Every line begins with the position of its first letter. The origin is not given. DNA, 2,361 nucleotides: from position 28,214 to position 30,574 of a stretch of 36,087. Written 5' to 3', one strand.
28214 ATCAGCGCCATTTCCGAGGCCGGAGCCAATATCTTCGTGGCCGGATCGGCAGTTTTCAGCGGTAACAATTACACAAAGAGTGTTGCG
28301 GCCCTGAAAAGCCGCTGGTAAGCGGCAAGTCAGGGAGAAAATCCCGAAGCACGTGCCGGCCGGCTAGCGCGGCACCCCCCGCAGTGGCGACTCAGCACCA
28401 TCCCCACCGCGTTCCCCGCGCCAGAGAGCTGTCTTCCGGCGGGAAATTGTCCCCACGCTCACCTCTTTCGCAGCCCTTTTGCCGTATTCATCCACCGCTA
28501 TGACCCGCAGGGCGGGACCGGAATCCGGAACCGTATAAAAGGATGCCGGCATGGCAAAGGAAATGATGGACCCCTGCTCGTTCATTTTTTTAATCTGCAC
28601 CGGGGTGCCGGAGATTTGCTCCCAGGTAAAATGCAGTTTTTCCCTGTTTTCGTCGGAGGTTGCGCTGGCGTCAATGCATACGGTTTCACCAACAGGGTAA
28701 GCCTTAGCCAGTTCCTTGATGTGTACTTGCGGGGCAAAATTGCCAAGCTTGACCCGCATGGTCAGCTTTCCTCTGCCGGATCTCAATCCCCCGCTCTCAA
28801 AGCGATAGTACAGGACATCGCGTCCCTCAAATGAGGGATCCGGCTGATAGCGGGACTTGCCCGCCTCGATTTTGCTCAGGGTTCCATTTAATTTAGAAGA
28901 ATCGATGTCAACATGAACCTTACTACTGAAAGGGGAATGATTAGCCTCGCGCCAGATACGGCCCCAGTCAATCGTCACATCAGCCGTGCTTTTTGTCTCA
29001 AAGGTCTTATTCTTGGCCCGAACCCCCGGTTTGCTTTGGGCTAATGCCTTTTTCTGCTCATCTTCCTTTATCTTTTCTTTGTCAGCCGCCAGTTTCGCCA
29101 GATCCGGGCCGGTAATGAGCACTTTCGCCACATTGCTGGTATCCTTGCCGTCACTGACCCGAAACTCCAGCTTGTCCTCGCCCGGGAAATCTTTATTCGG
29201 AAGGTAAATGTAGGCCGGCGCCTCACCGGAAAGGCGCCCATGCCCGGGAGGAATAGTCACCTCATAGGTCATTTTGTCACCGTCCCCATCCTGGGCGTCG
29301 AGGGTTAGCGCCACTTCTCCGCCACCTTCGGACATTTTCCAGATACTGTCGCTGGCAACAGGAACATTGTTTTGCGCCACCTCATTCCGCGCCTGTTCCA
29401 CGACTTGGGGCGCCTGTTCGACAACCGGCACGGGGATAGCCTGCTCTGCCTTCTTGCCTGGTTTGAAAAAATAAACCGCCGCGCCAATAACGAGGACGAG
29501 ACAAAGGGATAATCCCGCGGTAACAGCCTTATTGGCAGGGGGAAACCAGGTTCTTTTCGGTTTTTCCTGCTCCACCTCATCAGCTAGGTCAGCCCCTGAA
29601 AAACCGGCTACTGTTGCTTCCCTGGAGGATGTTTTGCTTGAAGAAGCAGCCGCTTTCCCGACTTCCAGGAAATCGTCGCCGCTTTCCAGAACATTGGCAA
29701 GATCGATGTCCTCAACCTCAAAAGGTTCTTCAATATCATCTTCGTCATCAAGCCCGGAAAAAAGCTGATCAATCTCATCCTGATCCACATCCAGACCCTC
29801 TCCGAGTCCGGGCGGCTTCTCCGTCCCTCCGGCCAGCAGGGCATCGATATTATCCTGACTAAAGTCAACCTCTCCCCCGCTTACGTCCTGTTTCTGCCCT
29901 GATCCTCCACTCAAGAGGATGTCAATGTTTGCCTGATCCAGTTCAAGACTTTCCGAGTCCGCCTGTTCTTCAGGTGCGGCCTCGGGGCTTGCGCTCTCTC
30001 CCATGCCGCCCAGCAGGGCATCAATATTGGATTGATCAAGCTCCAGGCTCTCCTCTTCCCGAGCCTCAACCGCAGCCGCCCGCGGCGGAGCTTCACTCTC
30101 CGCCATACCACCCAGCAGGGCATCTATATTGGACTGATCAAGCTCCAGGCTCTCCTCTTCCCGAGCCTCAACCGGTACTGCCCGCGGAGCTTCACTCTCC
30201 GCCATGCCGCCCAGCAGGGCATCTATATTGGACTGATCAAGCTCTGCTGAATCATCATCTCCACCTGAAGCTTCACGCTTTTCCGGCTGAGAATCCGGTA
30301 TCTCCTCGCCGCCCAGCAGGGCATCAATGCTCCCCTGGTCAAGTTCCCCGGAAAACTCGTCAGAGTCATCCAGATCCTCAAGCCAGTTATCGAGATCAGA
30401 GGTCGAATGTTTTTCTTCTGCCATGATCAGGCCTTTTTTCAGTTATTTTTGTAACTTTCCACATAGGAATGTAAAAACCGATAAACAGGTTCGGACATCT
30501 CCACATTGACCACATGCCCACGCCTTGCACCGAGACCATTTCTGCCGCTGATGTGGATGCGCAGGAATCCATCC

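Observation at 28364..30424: Membrane protein displaying a tandem array of FliM-N-like (CheY-P docking-like) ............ motifs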

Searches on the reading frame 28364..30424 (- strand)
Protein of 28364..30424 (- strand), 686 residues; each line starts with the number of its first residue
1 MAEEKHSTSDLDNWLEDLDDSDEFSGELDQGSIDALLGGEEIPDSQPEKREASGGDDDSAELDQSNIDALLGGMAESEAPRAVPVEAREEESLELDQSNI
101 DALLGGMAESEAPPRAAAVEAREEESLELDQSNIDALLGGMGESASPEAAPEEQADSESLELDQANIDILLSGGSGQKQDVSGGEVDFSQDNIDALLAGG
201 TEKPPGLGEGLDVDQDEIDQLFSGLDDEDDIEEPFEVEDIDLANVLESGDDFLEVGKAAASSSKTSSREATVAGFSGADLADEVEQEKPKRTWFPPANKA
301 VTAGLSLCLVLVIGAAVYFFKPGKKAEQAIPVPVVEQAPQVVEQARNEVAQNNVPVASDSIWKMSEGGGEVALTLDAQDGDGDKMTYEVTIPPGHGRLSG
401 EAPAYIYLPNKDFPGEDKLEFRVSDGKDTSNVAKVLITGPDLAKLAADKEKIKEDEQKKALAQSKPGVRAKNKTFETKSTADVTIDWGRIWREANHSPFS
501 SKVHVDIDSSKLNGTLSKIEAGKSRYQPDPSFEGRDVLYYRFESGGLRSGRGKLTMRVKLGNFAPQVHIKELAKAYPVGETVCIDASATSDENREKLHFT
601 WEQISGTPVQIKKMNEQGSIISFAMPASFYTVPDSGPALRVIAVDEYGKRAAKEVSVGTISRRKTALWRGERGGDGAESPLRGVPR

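Call 4: search_protein_families(library=pfam, proteins=[window:28364-30424:-], max_evalue=1)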
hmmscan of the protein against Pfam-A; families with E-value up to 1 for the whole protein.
window:28364-30424:- (686 aa): 8 families
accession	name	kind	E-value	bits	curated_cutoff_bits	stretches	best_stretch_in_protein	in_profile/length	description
PF17963.7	Big_9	-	2.9e-15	57.4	23.6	2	352-438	1-89/89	Bacterial Ig domain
PF17892.7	Cadherin_5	-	1.7e-09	37.9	26.5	1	352-435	2-93/98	Cadherin-like domain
PF22352.2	K319L-like_PKD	-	0.003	18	27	1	580-617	12-50/84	K319L-like, PKD domain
PF21027.3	Sde0182_C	-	0.0091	17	27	1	581-627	1-51/83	Cellulose-binding protein Sde0182, C-terminal domain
PF16184.11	Cadherin_3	-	0.058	13.8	25.5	0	413-433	80-100/106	Cadherin-like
PF07239.17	OpcA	-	0.093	12.8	26.3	1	456-520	116-177/251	Outer membrane protein OpcA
PF14238.11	DUF4340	-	0.29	11.8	25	0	123-172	5-54/183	Domain of unknown function (DUF4340)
PF24698.1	DUF7662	-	0.7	10.2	26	0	122-146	10-34/72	Domain of unknown function (DUF7662)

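Call 7: find_homologous_proteins(query=window:28364-30424:-, max_evalue=0.00001)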
Query window:28364-30424:- (686 aa): 150 proteins with E <= 0.00001 among 8000 candidates; the best 120 are listed.
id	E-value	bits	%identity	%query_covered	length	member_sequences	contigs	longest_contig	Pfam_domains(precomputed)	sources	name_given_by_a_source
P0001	0.0e+0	1499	100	100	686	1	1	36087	PF17963.8,PF17892.8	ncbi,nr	ncbi:MAG: Ig-like domain-containing protein [Deltaproteobacteria bacterium]|nr:Ig-like domain-contai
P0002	8.7e-212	723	51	99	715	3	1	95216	PF17963.8,PF17892.8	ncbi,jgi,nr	ncbi:MAG: hypothetical protein C4531_15765 [Desulfurivibrio sp.]|nr:MAG: hypothetical protein C4531_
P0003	4.1e-208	711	56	97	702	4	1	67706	PF17963.8,PF17892.8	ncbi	ncbi:MAG: Ig-like domain-containing protein [Thermodesulfobacteriota bacterium]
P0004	2.9e-207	709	52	97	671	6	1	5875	PF17963.8,PF17892.8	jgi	jgi:hypothetical protein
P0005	7.0e-205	701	56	97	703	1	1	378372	PF17963.8,PF17892.8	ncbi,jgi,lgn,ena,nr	ncbi:MAG: Ig-like domain-containing protein [Desulfobulbaceae bacterium]|nr:Ig-like domain-containin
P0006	6.1e-204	698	56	97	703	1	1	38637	PF17963.8,PF17892.8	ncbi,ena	-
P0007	1.6e-203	696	55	97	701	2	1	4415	PF17963.8,PF17892.8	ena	-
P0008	2.5e-198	679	55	97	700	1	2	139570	PF17963.8,PF17892.8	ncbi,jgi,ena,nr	ncbi:MAG: hypothetical protein KKA54_12475 [Proteobacteria bacterium]|nr:hypothetical protein [Pseud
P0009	5.1e-195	668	54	97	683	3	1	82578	PF17963.8,PF17892.8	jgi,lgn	jgi:hypothetical protein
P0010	6.2e-184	631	48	98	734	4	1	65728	PF17963.8,PF17892.8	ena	-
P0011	7.4e-182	625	46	100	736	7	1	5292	PF17963.8,PF17892.8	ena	-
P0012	2.6e-181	623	48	100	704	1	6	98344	PF17963.8,PF17892.8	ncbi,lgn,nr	ncbi:MAG: hypothetical protein KQH63_11010 [Desulfobulbaceae bacterium]|nr:hypothetical protein [Des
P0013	1.5e-179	617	54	88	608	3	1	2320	PF17963.8,PF17892.8,PF17803.8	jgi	jgi:hypothetical protein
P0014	6.7e-168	578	47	91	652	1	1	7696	PF17963.8,PF17892.8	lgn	-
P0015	3.7e-165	569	45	97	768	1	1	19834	PF17963.8,PF17892.8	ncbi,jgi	-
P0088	1.1e-90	323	39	53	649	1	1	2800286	PF17963.8,PF17892.8,PF17803.8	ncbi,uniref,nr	ncbi:Ig-like domain-containing protein [Thiovibrio frasassiensis]|uniref:Ig-like domain-containing p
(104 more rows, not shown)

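Call 15: find_encoding_contigs(protein=P0088, flank=10000, max_places=2)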
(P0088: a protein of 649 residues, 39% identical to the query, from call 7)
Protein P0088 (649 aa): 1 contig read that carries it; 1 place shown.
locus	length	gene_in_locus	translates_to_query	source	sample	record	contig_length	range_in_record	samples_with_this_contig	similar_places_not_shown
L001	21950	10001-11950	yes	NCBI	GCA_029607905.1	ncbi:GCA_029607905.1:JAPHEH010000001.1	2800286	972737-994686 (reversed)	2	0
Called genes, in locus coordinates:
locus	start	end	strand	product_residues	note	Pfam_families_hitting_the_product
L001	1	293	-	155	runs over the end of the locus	PF07308:DUF1456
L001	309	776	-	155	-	-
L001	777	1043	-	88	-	-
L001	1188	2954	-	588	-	PF01734:Patatin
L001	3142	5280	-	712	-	PF00999:Na_H_Exchanger, PF00582:Usp (weak)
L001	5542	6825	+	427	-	PF00795:CN_hydrolase, PF01467:CTP_transf_like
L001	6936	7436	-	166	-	PF25159:DUF7826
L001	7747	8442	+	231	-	PF17680:FlgO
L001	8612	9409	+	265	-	PF17680:FlgO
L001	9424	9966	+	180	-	-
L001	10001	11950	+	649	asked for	PF17803:Cadherin_4 (faint), PF17892:Cadherin_5 (weak), PF17963:Big_9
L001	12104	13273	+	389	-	PF00089:Trypsin, PF13365:Trypsin_2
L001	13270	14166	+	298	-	PF01430:HSP33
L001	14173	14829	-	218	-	PF00834:Ribul_P_3_epim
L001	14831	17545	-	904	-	PF00675:Peptidase_M16, PF05193:Peptidase_M16_C, PF00675:Peptidase_M16, PF05193:Peptidase_M16_C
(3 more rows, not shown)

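Call 16: find_encoding_contigs(protein=P0005, flank=10000, max_places=2)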
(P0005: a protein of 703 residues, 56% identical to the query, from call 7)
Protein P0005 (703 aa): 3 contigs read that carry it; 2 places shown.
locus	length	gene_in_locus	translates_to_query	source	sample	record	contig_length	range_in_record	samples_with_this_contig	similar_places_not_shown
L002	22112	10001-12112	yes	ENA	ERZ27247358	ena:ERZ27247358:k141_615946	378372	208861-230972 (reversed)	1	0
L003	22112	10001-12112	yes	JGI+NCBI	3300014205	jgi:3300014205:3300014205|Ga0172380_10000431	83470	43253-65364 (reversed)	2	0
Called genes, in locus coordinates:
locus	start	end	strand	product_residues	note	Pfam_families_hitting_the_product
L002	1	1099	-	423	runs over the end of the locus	-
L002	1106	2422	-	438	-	PF01384:PHO4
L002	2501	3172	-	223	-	PF01865:PhoU_div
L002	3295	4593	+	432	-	PF00795:CN_hydrolase, PF01467:CTP_transf_like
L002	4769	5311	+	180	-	-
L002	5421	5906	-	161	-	PF25159:DUF7826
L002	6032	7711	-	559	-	PF00990:GGDEF, PF00563:EAL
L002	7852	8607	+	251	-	PF17680:FlgO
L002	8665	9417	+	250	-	PF17680:FlgO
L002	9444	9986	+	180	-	-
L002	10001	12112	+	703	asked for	PF17892:Cadherin_5 (weak), PF17963:Big_9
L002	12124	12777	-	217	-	PF00834:Ribul_P_3_epim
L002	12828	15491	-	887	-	PF00675:Peptidase_M16, PF05193:Peptidase_M16_C, PF00675:Peptidase_M16, PF05193:Peptidase_M16_C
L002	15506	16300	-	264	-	PF01790:LGT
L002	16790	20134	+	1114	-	PF02743:dCache_1, PF08448:PAS_4, PF13426:PAS_9, PF00989:PAS, PF13426:PAS_9, PF08448:PAS_4, PF02518:HATPase_c, PF00072:Response_reg, +3 more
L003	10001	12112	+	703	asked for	PF17892:Cadherin_5 (weak), PF17963:Big_9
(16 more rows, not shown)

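Call 17: search_protein_families(library=ncbifam, proteins=[window:28364-30424:-], max_evalue=10)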
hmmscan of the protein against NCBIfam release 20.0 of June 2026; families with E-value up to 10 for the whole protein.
window:28364-30424:- (686 aa): 4 families
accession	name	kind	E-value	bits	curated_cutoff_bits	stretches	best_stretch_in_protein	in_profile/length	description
NF012211.1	tand_rpt_95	domain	6.9e-13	48.4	90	2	374-438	16-83/98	tandem-95 repeat protein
NF038112.1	myxo_dep_M36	subfamily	1.9e-09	35.3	1500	2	544-628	1455-1535/1604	myxosortase-dependent M36 family metallopeptidase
NF038111.1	rhom_dep_M36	equivalog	9.2e-07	26.6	1700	2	562-623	1184-1242/1315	rhombosortase-dependent M36 family metallopeptidase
NF005995.1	PRK08119.1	equivalog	0.38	10.1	218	1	95-140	4-44/376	flagellar motor switch phosphatase FliY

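Call 22: find_related_loci(query=A2, collection=genome_contigs, flank=10000)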
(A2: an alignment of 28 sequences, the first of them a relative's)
Query A2 (686 aa) in genome_contigs; peptide patterns used: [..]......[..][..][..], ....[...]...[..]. (x = any residue, [..] = any of these).
247 stretches matched a pattern; 79 encode a relative of the query (tblastn E <= 1e-3); 76 distinct loci.
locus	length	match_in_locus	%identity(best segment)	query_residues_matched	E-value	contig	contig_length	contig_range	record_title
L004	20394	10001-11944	54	1-668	0e+0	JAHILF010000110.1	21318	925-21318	MAG: Proteobacteria bacterium isolate KR13_N2.mb.116 KR13_N2.mb.116_k141_245208, whole genome shotgun sequence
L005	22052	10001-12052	55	1-668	0e+0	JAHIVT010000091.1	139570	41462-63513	MAG: Proteobacteria bacterium isolate MM_PC_MetaG.mb.92 MM_PC_MetaG.mb.92_k141_698272, whole genome shotgun sequence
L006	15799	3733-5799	56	1-668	0e+0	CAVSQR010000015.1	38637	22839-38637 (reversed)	MAG: uncultured delta proteobacterium isolate MFD01299.bin.3.1 genome assembly, contig: contig_134104, whole genome shot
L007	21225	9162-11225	56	1-668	0e+0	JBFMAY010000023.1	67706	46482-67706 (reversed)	MAG: Thermodesulfobacteriota bacterium isolate MAG150 MAG150_23, whole genome shotgun sequence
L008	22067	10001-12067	56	1-668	0e+0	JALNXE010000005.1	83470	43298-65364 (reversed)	MAG: Desulfobulbaceae bacterium isolate SO_2016_LW3 bin 20 scaffold00431_LW162_2016, whole genome shotgun sequence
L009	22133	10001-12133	51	1-677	0e+0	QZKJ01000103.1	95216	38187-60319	MAG: Desulfurivibrio sp. isolate SURF_16 Ga0104751_1000178, whole genome shotgun sequence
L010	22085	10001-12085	48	1-683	2e-159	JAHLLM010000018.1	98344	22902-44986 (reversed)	MAG: Desulfobulbaceae bacterium isolate MAG127 NODE_766_length_98344_cov_203.898371, whole genome shotgun sequence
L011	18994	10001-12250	45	1-668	4e-159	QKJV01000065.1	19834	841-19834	MAG: Desulfobulbaceae bacterium isolate SZUA-615 scaffold_14975, whole genome shotgun sequence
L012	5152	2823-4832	44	1-674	6e-158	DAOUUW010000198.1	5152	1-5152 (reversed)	MAG TPA_asm: Deltaproteobacteria bacterium isolate CSMAG_833 CSMAG_833_k141_817808_length_5152_cov_28.9577, whole genome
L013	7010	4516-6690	41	1-683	7e-145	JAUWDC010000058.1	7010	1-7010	MAG: Desulfobia sp. isolate CSMAG_2154 CSMAG_2154_k141_1820111_length_7010_cov_6.9508, whole genome shotgun sequence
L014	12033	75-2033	40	1-673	5e-132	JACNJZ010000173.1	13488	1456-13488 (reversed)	MAG: Candidatus Desulfobia pelagia NIOZ-UU_NODE_5738_length_13488_cov_8.75977, whole genome shotgun sequence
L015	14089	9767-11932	37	1-676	1e-126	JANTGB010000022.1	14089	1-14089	MAG: Desulfobulbaceae bacterium isolate bin10037 c_000000004416, whole genome shotgun sequence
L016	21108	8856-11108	36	20-683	3e-117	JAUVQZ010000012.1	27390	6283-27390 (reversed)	MAG: Pseudomonadota bacterium isolate CSMAG_701 CSMAG_701_k127_138542_length_27390_cov_13.7693, whole genome shotgun seq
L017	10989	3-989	57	309-640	6e-117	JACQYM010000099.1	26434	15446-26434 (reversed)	MAG: Deltaproteobacteria bacterium isolate NC_groundwater_1541_Pr4_S-0.65um_57_8 SR1-18-Sp65_coassembly_scaffold_18247,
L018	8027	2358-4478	38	20-683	8e-116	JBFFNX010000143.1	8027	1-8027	MAG: Desulfurivibrionaceae bacterium isolate Mix_mud18.2022.04.88 k141_398329_length_8027_cov_24.9814, whole genome shot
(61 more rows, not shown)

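Call 41: predict_structure(alignment_id=A3)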
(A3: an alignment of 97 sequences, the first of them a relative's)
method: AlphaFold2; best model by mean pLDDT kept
length: 686 residues; sequences in the alignment: 97
mean_pLDDT: 70.2   pTM: 0.45
mean pLDDT of the five models: 70.2, 69.1, 68.9, 68.2, 66.4
residues with pLDDT >= 90: 282; 70-90: 54; 50-70: 114; < 50: 236
segments of 3 or more residues with pLDDT < 50: 1-8, 39-42, 45-61, 72-79, 81-95, 105-129, 140-162, 172-188, 198-203, 205-213, 229-232, 234-241, 247-297, 323-347, 670-674, 680-686
pLDDT, mean of each block of 10 residues (from residue 1): 45 57 55 64 47 40 62 47 39 52 50 42 44 60 42 38 58 43 44 53 40 63 61 47 51 43 39 37 42 46 66 79 47 42 47 94 96 97 97 98 98 98 97 98 93 84 84 97 98 97 98 97 96 97 97 98 95 95 97 95 96 97 90 85 95 95 59 48 46
secondary structure, 60 per line:
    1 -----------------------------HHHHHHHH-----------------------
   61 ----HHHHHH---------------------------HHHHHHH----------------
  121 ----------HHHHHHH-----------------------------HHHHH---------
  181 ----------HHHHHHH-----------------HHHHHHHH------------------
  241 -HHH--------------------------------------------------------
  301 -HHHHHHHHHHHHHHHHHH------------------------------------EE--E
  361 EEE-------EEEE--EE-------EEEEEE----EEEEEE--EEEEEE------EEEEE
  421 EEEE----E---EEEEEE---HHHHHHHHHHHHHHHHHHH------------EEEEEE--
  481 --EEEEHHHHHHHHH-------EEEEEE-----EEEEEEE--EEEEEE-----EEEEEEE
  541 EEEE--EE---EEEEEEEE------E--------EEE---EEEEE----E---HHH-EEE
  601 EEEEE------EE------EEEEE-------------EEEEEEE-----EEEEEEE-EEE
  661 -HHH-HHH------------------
elements in order (helices of 4 or more, strands of 3 or more residues): H30-37 H65-70 H98-104 H131-137 H167-171 H191-197 H215-222 H302-319 E360-363 E371-374 E386-391 E396-401 E404-409 E416-424 E433-438 H442-460 E473-478 E483-486 H487-495 E503-508 E514-520 E523-528 E534-544 E552-559 E575-577 E581-585 E598-605 E620-624 E638-644 E650-656 E658-660

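Call 46: fold_search(model_id=the predicted structure, library=pdb)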
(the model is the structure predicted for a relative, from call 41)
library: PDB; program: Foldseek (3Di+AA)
matches with E <= 10: 1791; with E <= 0.001: 376
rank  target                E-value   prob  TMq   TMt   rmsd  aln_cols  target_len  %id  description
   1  5erp_B                2.1e-12  1.00  0.14  0.19  14.8       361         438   12  Crystal structure of human Desmocollin-2 ectodomain fragment EC2-5 (released 2016-06-15)
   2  6dms                  6.4e-12  1.00  0.16  0.16  16.6       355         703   12  Endo-fucoidan hydrolase MfFcnA4_H294Q from glycoside hydrolase family 107 (released 2018-10-03)
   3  5szl_D                1.2e-11  1.00  0.17  0.24  20.0       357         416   14  Protocadherin gamma A1 extracellular cadherin domains 1-4 (released 2016-10-19)
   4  3ubg_B                3.1e-11  1.00  0.13  0.25  20.7       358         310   10  Crystal structure of Drosophila N-cadherin EC1-3, II (released 2011-12-21)
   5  5szl_B                3.6e-11  1.00  0.14  0.20  22.2       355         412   13  Protocadherin gamma A1 extracellular cadherin domains 1-4 (released 2016-10-19)
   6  5erp_A                5.4e-11  1.00  0.14  0.18  15.1       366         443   12  Crystal structure of human Desmocollin-2 ectodomain fragment EC2-5 (released 2016-06-15)
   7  5t4n_A                5.4e-11  1.00  0.12  0.20  24.2       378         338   13  Crystal Structure of Human Protocadherin-15 EC3-5 D414A Variant (released 2017-02-22)
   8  5dzy_E                6.7e-11  1.00  0.14  0.21  22.9       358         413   13  Protocadherin beta 8 extracellular cadherin domains 1-4 (released 2016-05-04)
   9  3ubh                  8.9e-11  1.00  0.15  0.21  15.4       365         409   14  Crystal structure of Drosophila N-cadherin EC1-4 (released 2011-12-21)
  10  5dzv_B                8.9e-11  1.00  0.15  0.18  21.6       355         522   16  Protocadherin alpha 7 extracellular cadherin domains 1-5 (released 2016-05-04)
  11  7stz_D                9.9e-11  1.00  0.19  0.27  20.5       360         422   12  Crystal Structure of Human E-cadherin EC1-5 bound by mouse monoclonal antibody Fab mAb-1_19A11 (released 2022-01-26)
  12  5t4m_B                9.9e-11  1.00  0.13  0.21  22.0       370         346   12  Crystal Structure of Human Protocadherin-15 EC3-5 (released 2017-02-22)
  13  5szl_C                1.3e-10  1.00  0.14  0.20  21.2       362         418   14  Protocadherin gamma A1 extracellular cadherin domains 1-4 (released 2016-10-19)
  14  5t4m_A                1.3e-10  1.00  0.13  0.20  24.1       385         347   14  Crystal Structure of Human Protocadherin-15 EC3-5 (released 2017-02-22)
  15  6dlh                  1.4e-10  1.00  0.16  0.15  16.5       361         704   12  Endo-fucoidan hydrolase MfFcnA4 from glycoside hydrolase family 107 (released 2018-10-03)
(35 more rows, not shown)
